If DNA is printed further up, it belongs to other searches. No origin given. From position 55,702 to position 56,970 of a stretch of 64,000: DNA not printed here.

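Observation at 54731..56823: Head-to-head selD / SenB-like glycosyltransferase pair without a SenA- or OvsA-type partner: candidate selenosugar cassette feeding an unknown product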

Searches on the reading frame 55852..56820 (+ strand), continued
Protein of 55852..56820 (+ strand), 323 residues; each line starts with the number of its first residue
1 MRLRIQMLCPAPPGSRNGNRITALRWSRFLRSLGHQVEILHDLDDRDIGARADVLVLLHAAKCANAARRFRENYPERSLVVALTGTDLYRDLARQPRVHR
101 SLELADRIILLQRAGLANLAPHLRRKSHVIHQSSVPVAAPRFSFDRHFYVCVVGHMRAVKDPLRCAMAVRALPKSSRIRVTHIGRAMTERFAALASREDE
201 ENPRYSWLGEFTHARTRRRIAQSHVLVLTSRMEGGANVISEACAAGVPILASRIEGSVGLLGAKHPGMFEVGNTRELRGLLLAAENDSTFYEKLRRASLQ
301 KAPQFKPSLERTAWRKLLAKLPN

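Call 30: search_solved_structures(query=window:55852-56820:+, max_evalue=0.001, show_alignments=1)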
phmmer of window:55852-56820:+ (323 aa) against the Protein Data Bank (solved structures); distinct sequences matched with E-value up to 0.001: 4.
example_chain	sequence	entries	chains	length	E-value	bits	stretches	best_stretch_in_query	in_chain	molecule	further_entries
8jjq_C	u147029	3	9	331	2.1e-57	198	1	7-321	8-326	TIGR04348 family glycosyltransferase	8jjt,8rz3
8jjn_C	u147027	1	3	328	2.1e-57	197.9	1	7-321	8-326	TIGR04348 family glycosyltransferase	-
8fbx_A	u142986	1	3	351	2.4e-57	197.8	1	7-321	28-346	Selenosugar synthase SenB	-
8k5u_A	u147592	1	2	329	6.9e-56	193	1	5-321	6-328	Se glycosyltransferase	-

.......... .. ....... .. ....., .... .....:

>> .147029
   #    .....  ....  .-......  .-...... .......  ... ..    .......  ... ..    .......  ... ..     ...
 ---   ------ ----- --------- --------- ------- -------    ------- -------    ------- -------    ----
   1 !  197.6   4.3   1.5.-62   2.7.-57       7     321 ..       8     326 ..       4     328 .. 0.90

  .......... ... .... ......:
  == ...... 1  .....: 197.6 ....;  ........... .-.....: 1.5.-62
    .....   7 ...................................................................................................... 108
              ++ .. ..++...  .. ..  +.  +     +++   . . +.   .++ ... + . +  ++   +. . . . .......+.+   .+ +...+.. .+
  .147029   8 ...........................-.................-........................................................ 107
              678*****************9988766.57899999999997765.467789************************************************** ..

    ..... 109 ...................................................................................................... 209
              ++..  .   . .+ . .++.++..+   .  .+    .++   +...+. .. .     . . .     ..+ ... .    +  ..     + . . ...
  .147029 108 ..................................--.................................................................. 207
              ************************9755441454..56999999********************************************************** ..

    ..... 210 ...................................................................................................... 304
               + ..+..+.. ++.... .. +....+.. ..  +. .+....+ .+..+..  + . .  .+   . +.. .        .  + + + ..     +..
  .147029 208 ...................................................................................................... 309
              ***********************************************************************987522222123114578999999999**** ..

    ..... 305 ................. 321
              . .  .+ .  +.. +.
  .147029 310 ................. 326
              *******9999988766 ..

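Call 39: find_encoding_contigs(protein=P0021, flank=10000, max_places=2)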
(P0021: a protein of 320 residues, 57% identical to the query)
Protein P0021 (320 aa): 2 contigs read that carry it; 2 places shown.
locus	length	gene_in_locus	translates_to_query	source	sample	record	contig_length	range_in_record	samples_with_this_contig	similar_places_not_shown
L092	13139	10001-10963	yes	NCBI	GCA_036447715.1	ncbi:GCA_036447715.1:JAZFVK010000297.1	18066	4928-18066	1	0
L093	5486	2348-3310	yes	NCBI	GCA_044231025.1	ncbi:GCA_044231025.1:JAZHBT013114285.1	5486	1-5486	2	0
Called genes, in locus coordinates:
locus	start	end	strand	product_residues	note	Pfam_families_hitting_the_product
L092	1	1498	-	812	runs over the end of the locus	PF19838:LptD_2 (faint), PF04453:LptD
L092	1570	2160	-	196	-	PF00027:cNMP_binding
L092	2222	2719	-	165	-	PF08534:Redoxin, PF00578:AhpC-TSA, PF00085:Thioredoxin (weak), PF13098:Thioredoxin_2 (weak), PF13905:Thioredoxin_8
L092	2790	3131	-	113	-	-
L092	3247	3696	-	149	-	PF02580:Tyr_Deacylase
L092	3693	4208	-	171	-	PF06559:DCD_N (faint), PF22769:DCD, PF00692:dUTPase (weak)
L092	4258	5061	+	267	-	PF03009:GDPD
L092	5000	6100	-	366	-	PF08331:QueG_DUF1730, PF13183:Fer4_8 (faint), PF00037:Fer4 (faint), PF13484:Fer4_16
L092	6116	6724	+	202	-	-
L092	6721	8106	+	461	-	PF02667:SCFA_trans, PF03806:ABG_transport, PF03606:DcuC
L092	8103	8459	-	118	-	PF00011:HSP20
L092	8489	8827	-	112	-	PF00011:HSP20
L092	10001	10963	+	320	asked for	PF00534:Glycos_transf_1, PF13692:Glyco_trans_1_4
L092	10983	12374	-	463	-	PF13347:MFS_2, PF07690:MFS_1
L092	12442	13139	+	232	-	PF10017:Methyltransf_33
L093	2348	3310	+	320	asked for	PF00534:Glycos_transf_1, PF13692:Glyco_trans_1_4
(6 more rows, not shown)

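Call 40: find_encoding_contigs(protein=P0030, flank=10000, max_places=2)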
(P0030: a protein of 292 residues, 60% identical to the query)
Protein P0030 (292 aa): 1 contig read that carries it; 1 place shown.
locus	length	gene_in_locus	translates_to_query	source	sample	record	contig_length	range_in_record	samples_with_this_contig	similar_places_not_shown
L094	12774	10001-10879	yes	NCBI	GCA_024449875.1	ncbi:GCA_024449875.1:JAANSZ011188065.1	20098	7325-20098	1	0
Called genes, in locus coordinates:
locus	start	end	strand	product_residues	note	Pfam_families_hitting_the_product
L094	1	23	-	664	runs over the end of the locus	-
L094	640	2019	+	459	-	PF05896:NQRA_N, PF24836:NQRA_2nd, PF11973:NQRA_SLBB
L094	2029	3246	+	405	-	PF03116:NQR2_RnfD_RnfE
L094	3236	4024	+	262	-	PF04205:FMN_bind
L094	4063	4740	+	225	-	PF02508:Rnf-Nqr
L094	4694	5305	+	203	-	PF02508:Rnf-Nqr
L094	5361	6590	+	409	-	PF00111:Fer2, PF00970:FAD_binding_6, PF00175:NAD_binding_1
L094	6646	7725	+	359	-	PF02424:ApbE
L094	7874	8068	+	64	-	-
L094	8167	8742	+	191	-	PF07661:MORN_2 (faint)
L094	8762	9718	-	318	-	PF00586:AIRS, PF02769:AIRS_C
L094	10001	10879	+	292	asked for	PF00534:Glycos_transf_1, PF13692:Glyco_trans_1_4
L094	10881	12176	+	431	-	PF13795:HupE_UreJ_2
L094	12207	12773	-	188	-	?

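Call 41: find_related_loci(query=window:55852-56820:+, collection=metagenome_contigs, flank=10000)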
Query window:55852-56820:+ (323 aa) in metagenome_contigs; peptide patterns used: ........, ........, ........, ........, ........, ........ (x = any residue, [..] = any of these).
600 stretches matched a pattern (row limit reached: there are more); 549 encode a relative of the query (tblastn E <= 1e-3); the best 80 are kept; 80 distinct loci.
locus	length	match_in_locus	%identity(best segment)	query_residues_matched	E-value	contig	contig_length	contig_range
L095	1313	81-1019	56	5-321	4e-112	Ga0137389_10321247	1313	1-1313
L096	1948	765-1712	56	2-321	2e-107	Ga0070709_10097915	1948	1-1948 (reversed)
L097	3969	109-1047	54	5-321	5e-100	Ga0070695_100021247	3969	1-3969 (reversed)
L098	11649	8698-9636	53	5-321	5e-98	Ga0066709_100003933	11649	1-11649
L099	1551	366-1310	53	5-323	7e-105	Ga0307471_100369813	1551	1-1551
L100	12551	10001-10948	54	2-321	2e-97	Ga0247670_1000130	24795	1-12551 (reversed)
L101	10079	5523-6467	51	3-321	6e-95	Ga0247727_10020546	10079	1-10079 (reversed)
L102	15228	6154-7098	50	3-321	2e-93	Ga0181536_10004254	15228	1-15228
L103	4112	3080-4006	52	3-315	7e-94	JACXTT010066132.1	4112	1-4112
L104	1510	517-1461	49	3-321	3e-99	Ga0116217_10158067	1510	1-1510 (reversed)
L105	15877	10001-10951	47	1-321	2e-92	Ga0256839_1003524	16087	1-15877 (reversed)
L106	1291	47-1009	49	3-321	2e-99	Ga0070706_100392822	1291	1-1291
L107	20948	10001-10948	48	2-321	1e-91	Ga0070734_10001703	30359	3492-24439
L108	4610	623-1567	51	3-321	8e-92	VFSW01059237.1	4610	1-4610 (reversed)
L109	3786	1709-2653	51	3-321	1e-91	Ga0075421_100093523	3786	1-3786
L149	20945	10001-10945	48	3-321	6e-85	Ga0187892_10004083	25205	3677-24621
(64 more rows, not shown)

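Call 55: search_protein_families(library=pfam, proteins=[L080:1647-2969:-, L054:10465-12792:-, L067:10001-10945:+, L020:908-1900:+], max_evalue=0.001)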
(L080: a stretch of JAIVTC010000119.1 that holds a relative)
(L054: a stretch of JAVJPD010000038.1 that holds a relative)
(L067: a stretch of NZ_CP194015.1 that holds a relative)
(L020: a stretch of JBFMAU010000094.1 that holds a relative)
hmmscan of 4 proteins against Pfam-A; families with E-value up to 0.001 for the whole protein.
L080:1647-2969:- (441 aa): 3 families
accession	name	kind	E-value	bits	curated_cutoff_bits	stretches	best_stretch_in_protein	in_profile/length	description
PF03781.23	FGE-sulfatase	-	7.4e-49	167.1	23.3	1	176-438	4-253/255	Sulfatase-modifying factor enzyme 1-like domain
PF12867.12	DinB_2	-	1.1e-07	32.8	24.8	1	20-128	2-94/128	DinB superfamily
PF04978.18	MST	-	3.2e-05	24.8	27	1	16-126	2-107/149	Mycothiol-S-transferase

L054:10465-12792:- (776 aa): 3 families
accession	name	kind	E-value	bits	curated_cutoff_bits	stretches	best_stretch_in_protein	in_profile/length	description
PF07992.20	Pyr_redox_2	-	1.7e-25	90.5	26.1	1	31-338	1-291/291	Pyridine nucleotide-disulphide oxidoreductase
PF00586.29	AIRS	-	4.3e-19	69.4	24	1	472-580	2-111/112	AIR synthase related protein, N-terminal domain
PF02769.27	AIRS_C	-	4.9e-19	69.4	23.1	1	593-766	1-149/156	AIR synthase related protein, C-terminal domain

L067:10001-10945:+ (315 aa): 3 families
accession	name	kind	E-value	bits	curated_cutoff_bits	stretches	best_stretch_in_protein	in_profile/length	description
PF00534.26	Glycos_transf_1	-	8.4e-17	61.7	26.4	1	138-287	12-164/172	Glycosyl transferases group 1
PF13692.12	Glyco_trans_1_4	-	2.1e-13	51.2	27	1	161-255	22-115/142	Glycosyl transferases group 1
PF20706.3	GT4-conflict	-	1.1e-05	25.1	26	1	145-258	219-323/385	Family 4 Glycosyltransferase in conflict systems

L020:908-1900:+ (331 aa): 2 families
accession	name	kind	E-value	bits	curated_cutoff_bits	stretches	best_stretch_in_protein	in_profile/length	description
PF00586.29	AIRS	-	1.9e-22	80.3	24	1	33-140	2-112/112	AIR synthase related protein, N-terminal domain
PF02769.27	AIRS_C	-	3.3e-21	76.5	23.1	1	152-330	1-155/156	AIR synthase related protein, C-terminal domain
